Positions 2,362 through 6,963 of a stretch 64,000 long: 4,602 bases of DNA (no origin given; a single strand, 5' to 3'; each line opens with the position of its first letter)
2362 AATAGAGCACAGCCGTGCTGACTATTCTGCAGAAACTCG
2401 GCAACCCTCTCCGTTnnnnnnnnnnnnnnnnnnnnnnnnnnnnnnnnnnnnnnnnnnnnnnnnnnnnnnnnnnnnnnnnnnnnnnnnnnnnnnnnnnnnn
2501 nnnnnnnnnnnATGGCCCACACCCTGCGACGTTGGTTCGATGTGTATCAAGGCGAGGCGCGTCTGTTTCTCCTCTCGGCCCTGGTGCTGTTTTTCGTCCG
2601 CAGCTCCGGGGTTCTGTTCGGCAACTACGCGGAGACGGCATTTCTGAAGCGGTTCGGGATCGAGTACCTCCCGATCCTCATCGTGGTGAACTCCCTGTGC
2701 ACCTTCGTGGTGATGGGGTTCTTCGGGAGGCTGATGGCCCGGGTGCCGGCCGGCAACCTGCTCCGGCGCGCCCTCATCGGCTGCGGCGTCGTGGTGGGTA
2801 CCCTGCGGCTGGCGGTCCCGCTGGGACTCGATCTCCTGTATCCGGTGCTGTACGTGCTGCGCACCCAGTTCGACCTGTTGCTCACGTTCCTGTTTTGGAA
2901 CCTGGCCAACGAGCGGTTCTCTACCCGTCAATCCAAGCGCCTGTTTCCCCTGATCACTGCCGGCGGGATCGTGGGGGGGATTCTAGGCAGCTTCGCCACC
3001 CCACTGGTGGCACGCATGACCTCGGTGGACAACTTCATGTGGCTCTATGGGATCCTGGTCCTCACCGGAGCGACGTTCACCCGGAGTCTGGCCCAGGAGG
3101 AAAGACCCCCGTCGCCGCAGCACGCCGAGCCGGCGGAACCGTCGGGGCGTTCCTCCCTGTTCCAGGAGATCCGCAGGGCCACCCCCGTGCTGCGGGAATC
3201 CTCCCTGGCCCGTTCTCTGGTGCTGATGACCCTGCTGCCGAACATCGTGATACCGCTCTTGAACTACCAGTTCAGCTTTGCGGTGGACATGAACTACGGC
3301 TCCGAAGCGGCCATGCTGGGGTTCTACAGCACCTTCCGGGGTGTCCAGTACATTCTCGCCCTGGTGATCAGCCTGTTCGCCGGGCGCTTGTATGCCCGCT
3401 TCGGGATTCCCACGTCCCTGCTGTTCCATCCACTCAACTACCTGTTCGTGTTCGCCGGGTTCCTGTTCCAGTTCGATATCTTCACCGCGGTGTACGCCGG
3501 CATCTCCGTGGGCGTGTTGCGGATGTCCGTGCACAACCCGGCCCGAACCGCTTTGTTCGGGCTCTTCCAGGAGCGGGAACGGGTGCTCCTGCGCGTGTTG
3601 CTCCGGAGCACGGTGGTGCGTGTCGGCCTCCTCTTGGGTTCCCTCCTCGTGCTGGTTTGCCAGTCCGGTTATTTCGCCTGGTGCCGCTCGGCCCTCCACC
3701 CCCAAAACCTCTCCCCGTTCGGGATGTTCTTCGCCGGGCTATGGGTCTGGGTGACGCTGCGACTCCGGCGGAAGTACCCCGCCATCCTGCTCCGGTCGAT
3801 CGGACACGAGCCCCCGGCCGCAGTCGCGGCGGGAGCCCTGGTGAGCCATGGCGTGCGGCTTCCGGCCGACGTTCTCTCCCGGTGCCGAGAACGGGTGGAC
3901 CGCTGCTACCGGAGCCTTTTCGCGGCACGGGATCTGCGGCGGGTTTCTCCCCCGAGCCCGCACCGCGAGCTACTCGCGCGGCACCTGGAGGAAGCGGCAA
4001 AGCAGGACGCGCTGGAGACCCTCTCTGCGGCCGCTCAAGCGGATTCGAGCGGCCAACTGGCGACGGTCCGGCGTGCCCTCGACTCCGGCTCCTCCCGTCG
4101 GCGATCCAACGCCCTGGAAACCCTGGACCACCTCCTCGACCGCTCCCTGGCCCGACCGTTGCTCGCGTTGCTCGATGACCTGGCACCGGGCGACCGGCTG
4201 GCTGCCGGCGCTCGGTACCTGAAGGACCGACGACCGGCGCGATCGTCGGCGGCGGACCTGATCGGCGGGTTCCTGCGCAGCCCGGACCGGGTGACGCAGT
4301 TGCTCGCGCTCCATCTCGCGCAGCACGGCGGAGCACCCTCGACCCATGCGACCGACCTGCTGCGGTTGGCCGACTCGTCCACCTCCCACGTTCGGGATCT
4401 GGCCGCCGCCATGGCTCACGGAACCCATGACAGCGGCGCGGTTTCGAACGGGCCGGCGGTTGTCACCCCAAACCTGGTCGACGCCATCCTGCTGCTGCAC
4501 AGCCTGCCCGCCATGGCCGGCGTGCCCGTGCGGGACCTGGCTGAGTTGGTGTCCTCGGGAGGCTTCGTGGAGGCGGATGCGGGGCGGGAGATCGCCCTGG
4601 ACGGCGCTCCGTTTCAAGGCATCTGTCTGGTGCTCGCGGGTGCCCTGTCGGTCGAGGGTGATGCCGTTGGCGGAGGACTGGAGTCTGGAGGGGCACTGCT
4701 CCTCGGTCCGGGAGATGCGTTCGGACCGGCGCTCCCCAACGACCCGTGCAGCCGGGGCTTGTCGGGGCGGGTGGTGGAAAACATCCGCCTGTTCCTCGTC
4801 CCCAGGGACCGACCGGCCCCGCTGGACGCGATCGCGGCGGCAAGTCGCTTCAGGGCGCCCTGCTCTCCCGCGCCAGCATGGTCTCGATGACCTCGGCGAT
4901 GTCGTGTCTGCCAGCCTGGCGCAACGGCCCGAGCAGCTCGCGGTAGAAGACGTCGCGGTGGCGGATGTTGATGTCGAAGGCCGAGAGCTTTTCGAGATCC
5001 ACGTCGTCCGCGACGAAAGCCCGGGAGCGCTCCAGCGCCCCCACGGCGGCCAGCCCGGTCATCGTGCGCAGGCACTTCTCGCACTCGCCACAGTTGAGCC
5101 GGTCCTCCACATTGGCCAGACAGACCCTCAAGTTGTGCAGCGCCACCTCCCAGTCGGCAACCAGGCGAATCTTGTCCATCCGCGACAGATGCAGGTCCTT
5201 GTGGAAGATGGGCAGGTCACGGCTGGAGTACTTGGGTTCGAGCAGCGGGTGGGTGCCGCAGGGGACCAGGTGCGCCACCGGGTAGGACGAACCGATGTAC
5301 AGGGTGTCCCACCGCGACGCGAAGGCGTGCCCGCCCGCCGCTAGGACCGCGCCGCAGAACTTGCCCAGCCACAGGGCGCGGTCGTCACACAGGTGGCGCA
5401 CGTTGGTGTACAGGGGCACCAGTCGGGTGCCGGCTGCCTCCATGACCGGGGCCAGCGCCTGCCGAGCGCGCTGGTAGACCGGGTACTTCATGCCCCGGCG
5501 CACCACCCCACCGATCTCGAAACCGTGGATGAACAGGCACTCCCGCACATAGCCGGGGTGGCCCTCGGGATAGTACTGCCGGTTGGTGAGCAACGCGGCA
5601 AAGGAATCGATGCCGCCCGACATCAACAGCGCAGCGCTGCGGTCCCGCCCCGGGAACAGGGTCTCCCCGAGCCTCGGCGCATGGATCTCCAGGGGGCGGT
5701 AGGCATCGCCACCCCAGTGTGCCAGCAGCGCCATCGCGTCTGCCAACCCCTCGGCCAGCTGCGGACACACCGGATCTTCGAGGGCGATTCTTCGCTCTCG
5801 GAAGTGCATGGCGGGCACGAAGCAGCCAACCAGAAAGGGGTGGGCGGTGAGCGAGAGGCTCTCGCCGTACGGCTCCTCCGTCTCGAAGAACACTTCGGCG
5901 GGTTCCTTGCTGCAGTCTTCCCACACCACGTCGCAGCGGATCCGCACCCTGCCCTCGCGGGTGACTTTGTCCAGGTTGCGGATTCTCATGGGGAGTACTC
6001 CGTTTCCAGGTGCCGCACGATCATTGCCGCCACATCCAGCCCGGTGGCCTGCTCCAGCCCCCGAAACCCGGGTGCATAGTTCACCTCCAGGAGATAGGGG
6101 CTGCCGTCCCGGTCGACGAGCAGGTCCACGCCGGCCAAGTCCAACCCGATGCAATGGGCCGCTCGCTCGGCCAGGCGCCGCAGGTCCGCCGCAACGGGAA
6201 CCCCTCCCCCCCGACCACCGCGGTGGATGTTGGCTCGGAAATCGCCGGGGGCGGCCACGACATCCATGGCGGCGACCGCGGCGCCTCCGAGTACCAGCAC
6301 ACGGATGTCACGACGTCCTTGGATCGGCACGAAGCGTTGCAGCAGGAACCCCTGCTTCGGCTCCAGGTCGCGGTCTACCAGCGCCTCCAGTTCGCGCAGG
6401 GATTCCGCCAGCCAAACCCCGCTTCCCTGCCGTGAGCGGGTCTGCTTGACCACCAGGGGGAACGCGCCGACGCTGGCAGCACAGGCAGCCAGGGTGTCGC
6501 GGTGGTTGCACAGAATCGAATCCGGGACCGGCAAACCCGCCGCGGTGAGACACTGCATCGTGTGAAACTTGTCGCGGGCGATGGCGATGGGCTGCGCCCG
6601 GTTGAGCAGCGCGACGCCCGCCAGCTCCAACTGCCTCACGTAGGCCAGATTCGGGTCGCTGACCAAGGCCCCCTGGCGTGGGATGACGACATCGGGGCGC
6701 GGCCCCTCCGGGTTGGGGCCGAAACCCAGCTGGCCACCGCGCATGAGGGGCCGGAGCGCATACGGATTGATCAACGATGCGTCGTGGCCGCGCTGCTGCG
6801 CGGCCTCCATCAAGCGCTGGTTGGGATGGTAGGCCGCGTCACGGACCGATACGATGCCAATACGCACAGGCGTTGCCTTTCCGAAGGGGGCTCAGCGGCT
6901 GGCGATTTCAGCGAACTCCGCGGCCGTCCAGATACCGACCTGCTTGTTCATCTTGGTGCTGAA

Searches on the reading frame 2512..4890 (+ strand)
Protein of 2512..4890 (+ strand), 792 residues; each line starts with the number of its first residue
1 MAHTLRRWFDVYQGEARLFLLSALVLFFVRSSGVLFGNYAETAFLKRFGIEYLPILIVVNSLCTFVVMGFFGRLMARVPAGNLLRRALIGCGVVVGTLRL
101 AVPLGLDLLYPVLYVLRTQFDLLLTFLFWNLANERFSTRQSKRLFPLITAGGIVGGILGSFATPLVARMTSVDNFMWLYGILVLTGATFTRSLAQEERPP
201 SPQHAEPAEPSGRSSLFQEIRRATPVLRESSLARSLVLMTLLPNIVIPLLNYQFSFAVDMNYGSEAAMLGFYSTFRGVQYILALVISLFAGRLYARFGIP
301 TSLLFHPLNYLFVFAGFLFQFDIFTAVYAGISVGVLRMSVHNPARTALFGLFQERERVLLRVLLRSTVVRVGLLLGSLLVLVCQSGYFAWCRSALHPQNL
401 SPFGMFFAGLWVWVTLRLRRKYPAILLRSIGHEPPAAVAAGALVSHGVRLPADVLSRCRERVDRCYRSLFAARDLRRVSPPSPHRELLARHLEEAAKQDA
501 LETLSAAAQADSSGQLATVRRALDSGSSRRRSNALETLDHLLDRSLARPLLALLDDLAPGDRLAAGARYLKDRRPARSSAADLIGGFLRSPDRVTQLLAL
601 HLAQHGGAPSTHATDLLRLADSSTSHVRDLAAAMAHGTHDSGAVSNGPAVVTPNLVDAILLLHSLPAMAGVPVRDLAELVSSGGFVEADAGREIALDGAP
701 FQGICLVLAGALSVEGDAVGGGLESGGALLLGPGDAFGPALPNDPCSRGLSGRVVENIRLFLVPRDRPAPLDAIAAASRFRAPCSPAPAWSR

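Call 28: search_protein_families(library=pfam, proteins=[window:2512-4890:+], max_evalue=0.000001)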
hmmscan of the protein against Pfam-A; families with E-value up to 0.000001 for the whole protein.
window:2512-4890:+ (792 aa): 1 family
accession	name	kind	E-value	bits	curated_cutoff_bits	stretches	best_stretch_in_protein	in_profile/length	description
PF07690.21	MFS_1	-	7.7e-08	32.1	33.4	1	133-347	111-317/347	Major Facilitator Superfamily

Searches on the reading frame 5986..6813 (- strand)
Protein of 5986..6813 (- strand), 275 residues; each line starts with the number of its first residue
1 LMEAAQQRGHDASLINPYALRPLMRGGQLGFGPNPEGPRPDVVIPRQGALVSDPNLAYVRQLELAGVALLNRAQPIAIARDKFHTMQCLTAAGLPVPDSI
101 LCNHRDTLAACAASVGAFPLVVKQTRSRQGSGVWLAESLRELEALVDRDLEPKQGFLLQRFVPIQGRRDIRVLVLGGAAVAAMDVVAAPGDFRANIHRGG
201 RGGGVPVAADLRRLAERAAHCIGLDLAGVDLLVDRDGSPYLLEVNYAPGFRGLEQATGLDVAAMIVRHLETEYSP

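Call 28: search_protein_families(library=pfam, proteins=[window:5986-6813:-], max_evalue=0.000001)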
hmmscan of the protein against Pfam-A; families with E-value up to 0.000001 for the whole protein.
window:5986-6813:- (275 aa): 6 families
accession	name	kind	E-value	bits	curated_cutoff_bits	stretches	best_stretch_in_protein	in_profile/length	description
PF08443.16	RimK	-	3.4e-39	134.9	21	1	79-268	1-187/188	RimK-like ATP-grasp domain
PF02955.21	GSH-S_ATP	-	1.7e-11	44.3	23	1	96-245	12-160/175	Prokaryotic glutathione synthetase, ATP-grasp domain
PF14397.11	ATPgrasp_ST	-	7.9e-11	42.1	31.4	0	205-255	212-263/278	Sugar-transfer associated ATP-grasp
PF07478.18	Dala_Dala_lig_C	-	4.3e-08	33.4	24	0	209-251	136-179/204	D-ala D-ala ligase C-terminus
PF18030.7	Rimk_N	-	1.9e-07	31.7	26.4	1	1-76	18-94/94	RimK PreATP-grasp domain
PF02655.19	ATP-grasp_3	-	3e-07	31.1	23.2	1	79-245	1-154/160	ATP-grasp domain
